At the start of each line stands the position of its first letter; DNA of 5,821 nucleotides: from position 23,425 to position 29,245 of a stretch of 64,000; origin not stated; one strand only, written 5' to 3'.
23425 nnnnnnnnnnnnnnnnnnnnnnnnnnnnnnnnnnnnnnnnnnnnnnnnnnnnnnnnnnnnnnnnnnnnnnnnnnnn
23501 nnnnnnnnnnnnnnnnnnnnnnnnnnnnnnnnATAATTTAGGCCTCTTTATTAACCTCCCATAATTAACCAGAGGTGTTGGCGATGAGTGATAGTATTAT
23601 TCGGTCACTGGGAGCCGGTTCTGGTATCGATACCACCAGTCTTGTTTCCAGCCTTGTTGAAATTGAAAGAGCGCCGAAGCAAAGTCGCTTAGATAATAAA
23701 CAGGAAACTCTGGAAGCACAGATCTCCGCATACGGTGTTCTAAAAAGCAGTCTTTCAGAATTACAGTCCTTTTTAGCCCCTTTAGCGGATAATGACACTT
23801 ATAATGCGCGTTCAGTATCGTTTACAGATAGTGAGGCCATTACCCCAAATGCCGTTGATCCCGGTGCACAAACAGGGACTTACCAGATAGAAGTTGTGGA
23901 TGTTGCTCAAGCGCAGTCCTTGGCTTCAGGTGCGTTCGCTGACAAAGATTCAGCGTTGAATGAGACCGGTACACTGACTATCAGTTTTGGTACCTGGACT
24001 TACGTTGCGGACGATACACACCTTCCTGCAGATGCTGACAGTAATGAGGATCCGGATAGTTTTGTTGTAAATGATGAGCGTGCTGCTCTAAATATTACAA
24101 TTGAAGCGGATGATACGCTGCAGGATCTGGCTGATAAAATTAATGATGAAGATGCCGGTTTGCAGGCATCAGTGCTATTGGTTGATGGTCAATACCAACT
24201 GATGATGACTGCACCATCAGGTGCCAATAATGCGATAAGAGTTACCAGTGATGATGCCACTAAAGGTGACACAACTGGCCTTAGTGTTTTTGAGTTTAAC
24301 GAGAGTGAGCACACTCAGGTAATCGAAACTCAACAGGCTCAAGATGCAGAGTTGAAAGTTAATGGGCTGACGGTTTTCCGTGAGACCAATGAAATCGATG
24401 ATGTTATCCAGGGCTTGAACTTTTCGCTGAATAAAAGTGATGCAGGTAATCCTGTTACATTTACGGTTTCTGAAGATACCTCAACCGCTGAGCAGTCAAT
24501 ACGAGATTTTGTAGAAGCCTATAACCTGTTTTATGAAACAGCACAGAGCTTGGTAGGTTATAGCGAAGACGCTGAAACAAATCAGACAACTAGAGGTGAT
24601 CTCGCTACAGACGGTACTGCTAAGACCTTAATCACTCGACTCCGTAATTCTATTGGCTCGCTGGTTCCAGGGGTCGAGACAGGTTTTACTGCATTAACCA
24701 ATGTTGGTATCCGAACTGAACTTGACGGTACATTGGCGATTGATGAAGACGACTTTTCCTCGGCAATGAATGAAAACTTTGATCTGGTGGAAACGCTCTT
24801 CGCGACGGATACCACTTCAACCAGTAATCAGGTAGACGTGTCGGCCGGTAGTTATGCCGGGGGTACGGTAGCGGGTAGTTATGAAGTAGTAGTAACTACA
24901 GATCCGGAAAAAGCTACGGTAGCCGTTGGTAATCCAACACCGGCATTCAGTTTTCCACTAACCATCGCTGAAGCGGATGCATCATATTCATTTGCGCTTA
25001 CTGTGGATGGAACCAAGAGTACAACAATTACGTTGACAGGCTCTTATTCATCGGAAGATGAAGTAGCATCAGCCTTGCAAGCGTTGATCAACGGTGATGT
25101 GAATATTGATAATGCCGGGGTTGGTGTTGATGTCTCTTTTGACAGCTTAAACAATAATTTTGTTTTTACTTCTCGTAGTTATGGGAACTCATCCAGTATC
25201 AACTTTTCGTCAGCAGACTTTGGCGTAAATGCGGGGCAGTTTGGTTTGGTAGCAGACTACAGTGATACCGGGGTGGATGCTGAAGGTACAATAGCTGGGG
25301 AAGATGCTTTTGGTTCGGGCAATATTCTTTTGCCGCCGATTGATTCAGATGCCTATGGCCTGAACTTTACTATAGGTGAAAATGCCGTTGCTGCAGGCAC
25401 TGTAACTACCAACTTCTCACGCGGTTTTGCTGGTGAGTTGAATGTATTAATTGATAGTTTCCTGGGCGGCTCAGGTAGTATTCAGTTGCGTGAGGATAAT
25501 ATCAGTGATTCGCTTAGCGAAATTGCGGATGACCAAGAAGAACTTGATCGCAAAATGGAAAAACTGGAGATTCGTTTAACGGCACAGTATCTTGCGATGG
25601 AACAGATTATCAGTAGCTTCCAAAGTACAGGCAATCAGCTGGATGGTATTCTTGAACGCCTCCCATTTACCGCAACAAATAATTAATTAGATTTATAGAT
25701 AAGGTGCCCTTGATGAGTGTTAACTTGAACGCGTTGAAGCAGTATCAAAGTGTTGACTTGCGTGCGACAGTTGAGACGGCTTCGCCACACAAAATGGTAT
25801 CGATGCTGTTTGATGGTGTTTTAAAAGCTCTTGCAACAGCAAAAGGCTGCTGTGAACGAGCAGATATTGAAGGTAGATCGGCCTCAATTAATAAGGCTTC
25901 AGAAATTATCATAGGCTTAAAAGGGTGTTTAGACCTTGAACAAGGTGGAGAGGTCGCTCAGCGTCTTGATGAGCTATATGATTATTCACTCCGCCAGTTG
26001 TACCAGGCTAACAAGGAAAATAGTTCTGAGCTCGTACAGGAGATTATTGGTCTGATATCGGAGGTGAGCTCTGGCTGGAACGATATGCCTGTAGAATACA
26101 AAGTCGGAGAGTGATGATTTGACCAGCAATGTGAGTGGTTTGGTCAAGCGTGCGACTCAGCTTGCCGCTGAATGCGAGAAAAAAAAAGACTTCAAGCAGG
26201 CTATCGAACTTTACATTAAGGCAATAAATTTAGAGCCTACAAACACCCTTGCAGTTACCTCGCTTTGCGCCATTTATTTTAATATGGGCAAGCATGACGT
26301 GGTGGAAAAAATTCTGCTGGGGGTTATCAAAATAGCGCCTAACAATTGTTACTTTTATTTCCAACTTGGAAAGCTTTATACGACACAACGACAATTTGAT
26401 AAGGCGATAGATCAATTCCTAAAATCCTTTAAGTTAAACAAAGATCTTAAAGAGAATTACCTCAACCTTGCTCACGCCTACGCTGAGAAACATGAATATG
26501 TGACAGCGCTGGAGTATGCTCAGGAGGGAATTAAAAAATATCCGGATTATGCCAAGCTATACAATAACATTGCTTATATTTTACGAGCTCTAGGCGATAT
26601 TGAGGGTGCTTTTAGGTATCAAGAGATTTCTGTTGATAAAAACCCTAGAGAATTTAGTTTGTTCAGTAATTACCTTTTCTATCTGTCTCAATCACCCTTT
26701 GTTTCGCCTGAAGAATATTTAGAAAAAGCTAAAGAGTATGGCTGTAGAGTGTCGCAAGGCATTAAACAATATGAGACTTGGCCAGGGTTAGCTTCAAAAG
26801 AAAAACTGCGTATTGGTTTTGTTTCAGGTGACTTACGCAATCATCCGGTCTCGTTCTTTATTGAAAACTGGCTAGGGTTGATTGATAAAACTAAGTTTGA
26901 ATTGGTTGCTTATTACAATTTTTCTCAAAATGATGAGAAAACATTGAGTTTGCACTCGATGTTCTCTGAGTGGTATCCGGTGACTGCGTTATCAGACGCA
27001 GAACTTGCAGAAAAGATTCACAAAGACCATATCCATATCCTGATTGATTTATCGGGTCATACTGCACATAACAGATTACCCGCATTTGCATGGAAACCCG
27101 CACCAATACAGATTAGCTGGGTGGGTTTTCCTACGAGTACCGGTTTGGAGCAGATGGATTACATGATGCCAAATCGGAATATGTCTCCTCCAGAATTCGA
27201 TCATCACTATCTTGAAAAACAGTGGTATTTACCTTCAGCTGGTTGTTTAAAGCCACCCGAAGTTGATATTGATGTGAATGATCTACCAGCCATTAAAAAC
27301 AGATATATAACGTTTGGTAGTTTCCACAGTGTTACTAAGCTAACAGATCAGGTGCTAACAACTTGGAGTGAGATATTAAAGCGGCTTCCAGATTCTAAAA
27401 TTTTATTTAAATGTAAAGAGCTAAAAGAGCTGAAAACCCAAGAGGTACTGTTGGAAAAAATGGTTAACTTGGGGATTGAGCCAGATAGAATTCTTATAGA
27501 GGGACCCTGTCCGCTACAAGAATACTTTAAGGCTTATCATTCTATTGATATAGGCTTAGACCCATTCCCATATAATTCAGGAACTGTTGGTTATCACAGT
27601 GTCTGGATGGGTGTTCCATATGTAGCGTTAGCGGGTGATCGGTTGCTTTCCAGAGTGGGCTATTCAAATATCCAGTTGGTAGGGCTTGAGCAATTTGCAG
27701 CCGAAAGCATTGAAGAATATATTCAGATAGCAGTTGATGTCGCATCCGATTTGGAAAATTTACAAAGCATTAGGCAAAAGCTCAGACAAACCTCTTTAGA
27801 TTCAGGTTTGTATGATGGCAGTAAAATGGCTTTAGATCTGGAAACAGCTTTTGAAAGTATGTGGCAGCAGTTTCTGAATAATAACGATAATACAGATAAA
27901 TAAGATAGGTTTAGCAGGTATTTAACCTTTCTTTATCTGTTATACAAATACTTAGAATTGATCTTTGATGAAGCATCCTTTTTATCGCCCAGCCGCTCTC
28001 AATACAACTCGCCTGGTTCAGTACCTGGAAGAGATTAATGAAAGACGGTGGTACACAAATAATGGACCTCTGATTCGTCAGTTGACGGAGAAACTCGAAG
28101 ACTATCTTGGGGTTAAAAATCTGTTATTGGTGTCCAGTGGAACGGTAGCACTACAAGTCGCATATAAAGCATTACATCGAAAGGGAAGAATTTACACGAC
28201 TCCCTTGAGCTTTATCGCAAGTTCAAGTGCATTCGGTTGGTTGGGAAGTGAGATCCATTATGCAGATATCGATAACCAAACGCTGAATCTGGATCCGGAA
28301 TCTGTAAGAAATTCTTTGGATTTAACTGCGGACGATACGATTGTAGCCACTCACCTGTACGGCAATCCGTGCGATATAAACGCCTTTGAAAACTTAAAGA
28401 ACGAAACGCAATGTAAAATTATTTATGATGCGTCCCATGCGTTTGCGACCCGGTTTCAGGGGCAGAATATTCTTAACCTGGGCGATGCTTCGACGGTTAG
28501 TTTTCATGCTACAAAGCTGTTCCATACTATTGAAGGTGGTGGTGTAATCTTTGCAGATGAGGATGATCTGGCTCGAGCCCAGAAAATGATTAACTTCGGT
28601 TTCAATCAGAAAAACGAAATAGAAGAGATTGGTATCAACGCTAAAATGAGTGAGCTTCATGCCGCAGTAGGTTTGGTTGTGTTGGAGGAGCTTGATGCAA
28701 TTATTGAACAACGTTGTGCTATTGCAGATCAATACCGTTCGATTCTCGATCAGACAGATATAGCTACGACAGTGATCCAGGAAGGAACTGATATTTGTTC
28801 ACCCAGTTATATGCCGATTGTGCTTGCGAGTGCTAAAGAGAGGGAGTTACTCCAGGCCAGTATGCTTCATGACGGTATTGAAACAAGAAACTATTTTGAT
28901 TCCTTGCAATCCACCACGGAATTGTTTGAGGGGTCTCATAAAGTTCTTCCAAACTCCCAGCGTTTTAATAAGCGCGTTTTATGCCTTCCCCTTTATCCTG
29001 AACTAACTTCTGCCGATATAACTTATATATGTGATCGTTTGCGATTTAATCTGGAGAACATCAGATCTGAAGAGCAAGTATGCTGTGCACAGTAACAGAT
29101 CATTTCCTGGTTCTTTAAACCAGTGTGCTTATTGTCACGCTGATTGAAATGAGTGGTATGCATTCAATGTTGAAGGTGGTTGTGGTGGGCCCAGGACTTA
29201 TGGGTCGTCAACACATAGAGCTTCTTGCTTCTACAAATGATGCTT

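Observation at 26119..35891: Eight-gene fliS-fleQ island: probable flagellin glycosylation system with an unusual tailoring set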

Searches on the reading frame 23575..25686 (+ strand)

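Call 4: search_protein_families(library=pfam, proteins=[window:23575-25686:+], max_evalue=0.01)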
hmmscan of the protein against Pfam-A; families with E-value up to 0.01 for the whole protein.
window:23575-25686:+ (703 aa): 4 families
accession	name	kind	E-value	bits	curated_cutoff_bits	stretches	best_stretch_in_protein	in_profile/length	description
PF07195.17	FliD_C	-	1.7e-47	162.3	25.4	2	255-420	1-169/236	Flagellar hook-associated protein 2 C-terminus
PF02465.23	FliD_N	-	5.6e-25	88.2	24.8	1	16-114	1-97/97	Flagellar hook-associated protein 2 N-terminus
PF07196.18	Flagellin_IN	-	1.1e-05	25.9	22.7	1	172-213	13-53/55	Flagellin hook IN motif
PF16369.11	GH43_C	-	0.00028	21.8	23.4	0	93-150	11-60/100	C-terminal lipocalin-like domain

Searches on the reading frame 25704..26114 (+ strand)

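Call 4: search_protein_families(library=pfam, proteins=[window:25704-26114:+], max_evalue=0.01)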
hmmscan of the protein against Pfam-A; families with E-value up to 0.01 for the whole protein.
window:25704-26114:+ (136 aa): 1 family
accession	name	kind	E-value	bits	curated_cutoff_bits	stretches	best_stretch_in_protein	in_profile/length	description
PF02561.19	FliS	-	5.9e-35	120.5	26.7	1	12-127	2-113/115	Flagellar protein FliS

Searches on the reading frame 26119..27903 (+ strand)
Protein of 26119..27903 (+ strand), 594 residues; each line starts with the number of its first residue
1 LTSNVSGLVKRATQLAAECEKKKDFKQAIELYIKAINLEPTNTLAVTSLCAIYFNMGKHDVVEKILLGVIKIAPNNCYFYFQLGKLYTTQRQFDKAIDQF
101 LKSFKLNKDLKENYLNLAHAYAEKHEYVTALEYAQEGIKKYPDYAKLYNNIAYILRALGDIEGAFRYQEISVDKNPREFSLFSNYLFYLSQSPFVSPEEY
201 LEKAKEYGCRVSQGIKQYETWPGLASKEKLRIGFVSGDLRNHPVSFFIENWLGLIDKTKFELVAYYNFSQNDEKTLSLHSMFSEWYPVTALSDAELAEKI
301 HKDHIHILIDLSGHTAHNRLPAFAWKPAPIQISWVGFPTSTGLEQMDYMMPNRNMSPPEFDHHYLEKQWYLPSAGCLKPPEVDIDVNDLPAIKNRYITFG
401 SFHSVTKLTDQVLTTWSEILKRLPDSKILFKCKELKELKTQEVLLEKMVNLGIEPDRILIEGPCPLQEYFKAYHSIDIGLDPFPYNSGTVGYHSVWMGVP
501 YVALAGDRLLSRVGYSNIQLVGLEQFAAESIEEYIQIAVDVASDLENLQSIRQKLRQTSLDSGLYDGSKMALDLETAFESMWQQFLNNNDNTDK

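Call 3: search_protein_families(library=pfam, proteins=[window:26119-27903:+], max_evalue=0.01)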
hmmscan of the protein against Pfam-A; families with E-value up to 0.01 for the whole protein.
window:26119-27903:+ (594 aa): 20 families
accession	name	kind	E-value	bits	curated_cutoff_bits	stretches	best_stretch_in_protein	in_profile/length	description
PF13844.12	Glyco_transf_41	-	3.3e-53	181.2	25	2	225-373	76-226/543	Glycosyl transferase family 41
PF07719.23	TPR_2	-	7.8e-16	57.3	27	1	78-109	2-33/34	Tetratricopeptide repeat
PF13431.12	TPR_17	-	1.1e-15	56.9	24.4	2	69-97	5-33/34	Tetratricopeptide repeat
PF00515.34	TPR_1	-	6.5e-15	54.7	27.8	2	14-42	6-34/34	Tetratricopeptide repeat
PF13181.12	TPR_8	-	1.7e-10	40.6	25.7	1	79-109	3-33/34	Tetratricopeptide repeat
PF13414.12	TPR_11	-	3.2e-10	40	26.8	1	22-57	7-42/42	TPR repeat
PF13428.12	TPR_14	-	5.3e-10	39.4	23.5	0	113-152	3-42/44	Tetratricopeptide repeat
PF14559.12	TPR_19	-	5.7e-10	39.8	25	1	23-75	5-57/68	Tetratricopeptide repeat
PF13424.12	TPR_12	-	5.7e-08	33.3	30.1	1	78-139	11-73/77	Tetratricopeptide repeat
PF13374.12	TPR_10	-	1.7e-06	28.3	27.5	0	147-169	4-26/42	Tetratricopeptide repeat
PF25063.1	ARM_TT21_C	-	9.3e-06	26.1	35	1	49-151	101-204/209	Tetratricopeptide repeat protein 21 C-terminal ARM domain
PF13432.12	TPR_16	-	7.5e-05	23.5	32.7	1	115-173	1-59/65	Tetratricopeptide repeat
PF13176.12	TPR_7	-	0.00012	22.4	27.9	0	19-40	9-32/36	Tetratricopeptide repeat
PF24575.1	TPR_Slam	-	0.00064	20.6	35.2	0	83-130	53-100/104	Surface lipoprotein assembly modifier, N-terminal TPR repeats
PF23914.1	TPR_CcmH_CycH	-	0.0011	19.2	42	0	74-167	47-143/158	Cytochrome c-type biogenesis protein H TPR domain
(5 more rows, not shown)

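Call 5: search_protein_families(library=ncbifam, proteins=[window:26119-27903:+], max_evalue=0.001)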
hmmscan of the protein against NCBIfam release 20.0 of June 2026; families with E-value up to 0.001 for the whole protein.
window:26119-27903:+ (594 aa): 18 families
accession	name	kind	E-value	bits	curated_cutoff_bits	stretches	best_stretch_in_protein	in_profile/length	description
TIGR02917.1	PEP_TPR_lipo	equivalog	1.1e-14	53.3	312.2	1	21-177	341-497/899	XrtA/PEP-CTERM system TPR-repeat protein PrsT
NF040959.1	MamA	equivalog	2.1e-14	53.5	200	1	13-132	75-194/204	magnetosome protein MamA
TIGR02521.1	type_IV_pilW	equivalog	1.4e-12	47.7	154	2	112-205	32-126/234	type IV pilus biogenesis/stability protein PilW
TIGR03939.1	PGA_TPR_OMP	equivalog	8.4e-09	34.2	366.65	1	87-191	96-200/800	poly-beta-1,6 N-acetyl-D-glucosamine export porin PgaA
NF033920.0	C39_PA2778_fam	equivalog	8.4e-07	28.7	150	1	69-138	182-251/255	PA2778 family cysteine peptidase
TIGR02552.1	LcrH_SycD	equivalog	1.1e-06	28.5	104.8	0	14-76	57-119/136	SycD/LcrH family type III secretion system chaperone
NF033758.1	gliding_GltE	equivalog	3.2e-06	26.4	225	1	15-131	160-276/411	adventurous gliding motility TPR repeat lipoprotein GltE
NF047558.1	TPR_END_plus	domain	8.9e-06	25.6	32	0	80-113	2-35/56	TPR end-of-group domain-containing protein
NF002725.1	PRK02603.1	equivalog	3.2e-05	24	143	0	74-161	32-122/173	photosystem I assembly protein Ycf3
NF008756.0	PRK11788.1-4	equivalog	3.4e-05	23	474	1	15-157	186-328/389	lipopolysaccharide assembly protein LapB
NF007468.0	PRK10049.1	equivalog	3.6e-05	22.1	1043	1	86-197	110-220/817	poly-beta-1,6 N-acetyl-D-glucosamine export porin PgaA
NF049992.1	NGTferase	equivalog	4.2e-05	22.3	1000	1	328-568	358-597/614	UDP-glucose:protein N-beta-glucosyltransferase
TIGR00540.1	TPR_hemY_coli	hypoth_equivalog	4.3e-05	22.4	142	1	12-133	267-381/385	heme biosynthesis-associated TPR protein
TIGR00990.1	3a0801s09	subfamily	5.4e-05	22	757.25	1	22-118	412-508/615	mitochondrial import receptor subunit TOM70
NF033762.1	social_mot_Tgl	equivalog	0.00011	21.6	225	1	15-167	37-192/252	social motility TPR repeat lipoprotein Tgl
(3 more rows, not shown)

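Call 48: search_solved_structures(query=window:26119-27903:+, max_evalue=0.00001)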
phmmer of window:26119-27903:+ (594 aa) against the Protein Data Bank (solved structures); distinct sequences matched with E-value up to 0.00001: 62 (the best 60 are shown).
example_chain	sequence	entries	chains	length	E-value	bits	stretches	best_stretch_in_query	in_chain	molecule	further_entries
7y4i_A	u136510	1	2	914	1.1e-88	301.6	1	12-586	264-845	Probable UDP-N-acetylglucosamine--peptide N-acetylglucosaminyltransferase SPINDLY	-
8dtf_A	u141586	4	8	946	4e-88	299.7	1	12-586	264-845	Probable UDP-N-acetylglucosamine--peptide N-acetylglucosaminyltransferase SPINDLY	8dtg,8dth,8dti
7ntf_A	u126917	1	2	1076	1.3e-74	255.1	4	26-375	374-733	Isoform 1 of UDP-N-acetylglucosamine--peptide N-acetylglucosaminyltransferase 110 kDa subu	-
7yeh_B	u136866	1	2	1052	8.2e-74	252.5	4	24-375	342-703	UDP-N-acetylglucosamine--peptide N-acetylglucosaminyltransferase 110 kDa subunit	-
7yea_A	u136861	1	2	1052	1.1e-73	252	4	26-375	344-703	UDP-N-acetylglucosamine--peptide N-acetylglucosaminyltransferase 110 kDa subunit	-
5djs_A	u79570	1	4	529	2.4e-66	227.9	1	228-584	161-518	Tetratricopeptide TPR_2 repeat protein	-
5a01_A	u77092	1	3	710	1.6e-56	195.4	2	25-373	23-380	O-GLYCOSYLTRANSFERASE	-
6q4m_A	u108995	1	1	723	1.7e-55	192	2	21-375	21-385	UDP-N-acetylglucosamine--peptide N-acetylglucosaminyltransferase 110 kDa subunit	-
9qhb_A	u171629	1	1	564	2.3e-55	191.6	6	21-182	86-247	Engineered tetratricopeptide repeat protein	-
3pe3_A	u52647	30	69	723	3.1e-55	191.1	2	21-375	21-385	UDP-N-acetylglucosamine--peptide N-acetylglucosaminyltransferase 110 kDa subunit | UDP-N-ACETYLGLUCOSAMINE--PEPTIDE N-ACETYLGLUCOSAMINYL TRANSFERASE 110 KDA SUB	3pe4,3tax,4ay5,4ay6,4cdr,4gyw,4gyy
5nps_A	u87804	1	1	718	3.2e-55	191.1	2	21-375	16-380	UDP-N-acetylglucosamine--peptide N-acetylglucosaminyltransferase 110 kDa subunit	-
8cm9_A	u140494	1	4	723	3.2e-55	191.1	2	21-375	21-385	UDP-N-acetylglucosamine--peptide N-acetylglucosaminyltransferase 110 kDa subunit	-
5npr_A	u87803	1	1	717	3.2e-55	191.1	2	21-375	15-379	UDP-N-acetylglucosamine--peptide N-acetylglucosaminyltransferase 110 kDa subunit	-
6tka_AAA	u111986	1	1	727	3.3e-55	191.1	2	21-375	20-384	UDP-N-acetylglucosamine--peptide N-acetylglucosaminyltransferase 110 kDa subunit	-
5lwv_A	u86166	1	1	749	3.5e-55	191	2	21-375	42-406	Host cell factor 1,UDP-N-acetylglucosamine--peptide N-acetylglucosaminyltransferase 110 kD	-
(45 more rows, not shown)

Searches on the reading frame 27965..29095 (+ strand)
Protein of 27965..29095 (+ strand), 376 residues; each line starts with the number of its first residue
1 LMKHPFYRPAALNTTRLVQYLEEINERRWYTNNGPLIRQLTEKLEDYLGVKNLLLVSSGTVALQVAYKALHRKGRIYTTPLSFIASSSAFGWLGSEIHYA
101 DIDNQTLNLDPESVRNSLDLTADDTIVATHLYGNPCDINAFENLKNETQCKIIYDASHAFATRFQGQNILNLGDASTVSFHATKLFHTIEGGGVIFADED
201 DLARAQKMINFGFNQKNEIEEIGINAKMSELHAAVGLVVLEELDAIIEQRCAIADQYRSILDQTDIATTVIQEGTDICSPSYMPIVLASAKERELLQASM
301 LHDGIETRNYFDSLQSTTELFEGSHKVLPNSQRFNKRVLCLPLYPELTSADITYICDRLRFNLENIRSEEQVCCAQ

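Call 3: search_protein_families(library=pfam, proteins=[window:27965-29095:+], max_evalue=0.01)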
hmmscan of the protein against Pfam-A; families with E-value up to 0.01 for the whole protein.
window:27965-29095:+ (376 aa): 2 families
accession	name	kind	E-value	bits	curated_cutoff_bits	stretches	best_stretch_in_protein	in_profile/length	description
PF01041.23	DegT_DnrJ_EryC1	-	3.8e-77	260.4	19.8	1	17-359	7-359/360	DegT/DnrJ/EryC1/StrS aminotransferase family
PF01212.27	Beta_elim_lyase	-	0.0034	17.2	27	1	35-120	32-120/288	Beta-eliminating lyase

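Call 5: search_protein_families(library=ncbifam, proteins=[window:27965-29095:+], max_evalue=0.001)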
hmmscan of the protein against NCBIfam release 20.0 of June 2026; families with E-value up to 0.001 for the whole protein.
window:27965-29095:+ (376 aa): 7 families
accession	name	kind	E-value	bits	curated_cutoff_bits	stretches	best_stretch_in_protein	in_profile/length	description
TIGR04427.1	PLP_DesI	equivalog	1.4e-66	225.2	650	1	8-363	25-383/390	dTDP-4-dehydro-6-deoxyglucose aminotransferase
TIGR03588.1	PseC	equivalog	9.3e-54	182.8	423.5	1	32-360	27-377/380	UDP-4-amino-4,6-dideoxy-N-acetyl-beta-L-altrosamine transaminase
TIGR04181.1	NHT_00031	hypoth_equivalog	4.4e-45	154.1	420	1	18-342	13-357/359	LegC family aminotransferase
NF008687.0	PRK11706.1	equivalog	6.9e-39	133.7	375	1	14-359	10-370/375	dTDP-4-amino-4,6-dideoxygalactose transaminase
NF008658.2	PRK11658.1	equivalog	4e-33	114.6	631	1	5-359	6-373/379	UDP-4-amino-4-deoxy-L-arabinose aminotransferase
TIGR02379.1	ECA_wecE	subfamily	3.6e-28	98.4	434.85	1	5-358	3-370/376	dTDP-4-amino-4,6-dideoxy-D-glucose transaminase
NF011936.0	PRK15407.1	equivalog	2e-24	86.1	423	2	33-204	63-242/440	lipopolysaccharide biosynthesis protein RfbH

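Call 25: search_solved_structures(query=window:27965-29095:+, max_evalue=1e-10)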
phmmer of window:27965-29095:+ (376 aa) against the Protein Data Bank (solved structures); distinct sequences matched with E-value up to 1e-10: 51.
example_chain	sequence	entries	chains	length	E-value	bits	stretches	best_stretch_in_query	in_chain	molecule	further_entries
2po3_A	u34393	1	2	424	1.3e-48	169.3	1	8-361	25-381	4-dehydrase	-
7b0d_A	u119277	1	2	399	2.1e-34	122.5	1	18-356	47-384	Glutamine--scyllo-inositol transaminase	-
3nyu_A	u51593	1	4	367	5.3e-34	121.2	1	34-364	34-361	Aminotransferase WbpE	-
3nu7_A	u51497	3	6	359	1.8e-33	119.4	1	34-359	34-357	Aminotransferase WbpE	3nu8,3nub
3nys_A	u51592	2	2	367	3.4e-33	118.5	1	34-364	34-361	Aminotransferase WbpE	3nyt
8e77_A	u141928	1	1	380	9.6e-33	117.1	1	34-357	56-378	DegT/DnrJ/EryC1/StrS aminotransferase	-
8e75_A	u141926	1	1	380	9.6e-33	117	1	34-357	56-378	DegT/DnrJ/EryC1/StrS aminotransferase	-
3frk_A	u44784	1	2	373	8.1e-30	107.4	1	21-360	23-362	QdtB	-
3ju7_A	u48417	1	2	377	1.2e-29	106.8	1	4-352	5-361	Putative PLP-dependent aminotransferase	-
7b0m_AAA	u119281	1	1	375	2.1e-29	106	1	21-363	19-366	Sugar aminotransferase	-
4lc3_A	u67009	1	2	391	2.4e-28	102.6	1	5-359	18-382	Putative UDP-4-amino-4-deoxy-l-arabinose--oxoglutarate aminotransferase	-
9bgp_A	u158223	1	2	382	1.1e-26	97.1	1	40-369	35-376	aminotransferase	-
3bn1_A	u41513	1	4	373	1.6e-26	96.5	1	20-259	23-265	Perosamine synthetase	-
3dr7_A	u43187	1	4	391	1.9e-26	96.4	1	20-259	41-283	Putative perosamine synthetase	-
9bgr_A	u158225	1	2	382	7.6e-26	94.4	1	40-369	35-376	aminotransferase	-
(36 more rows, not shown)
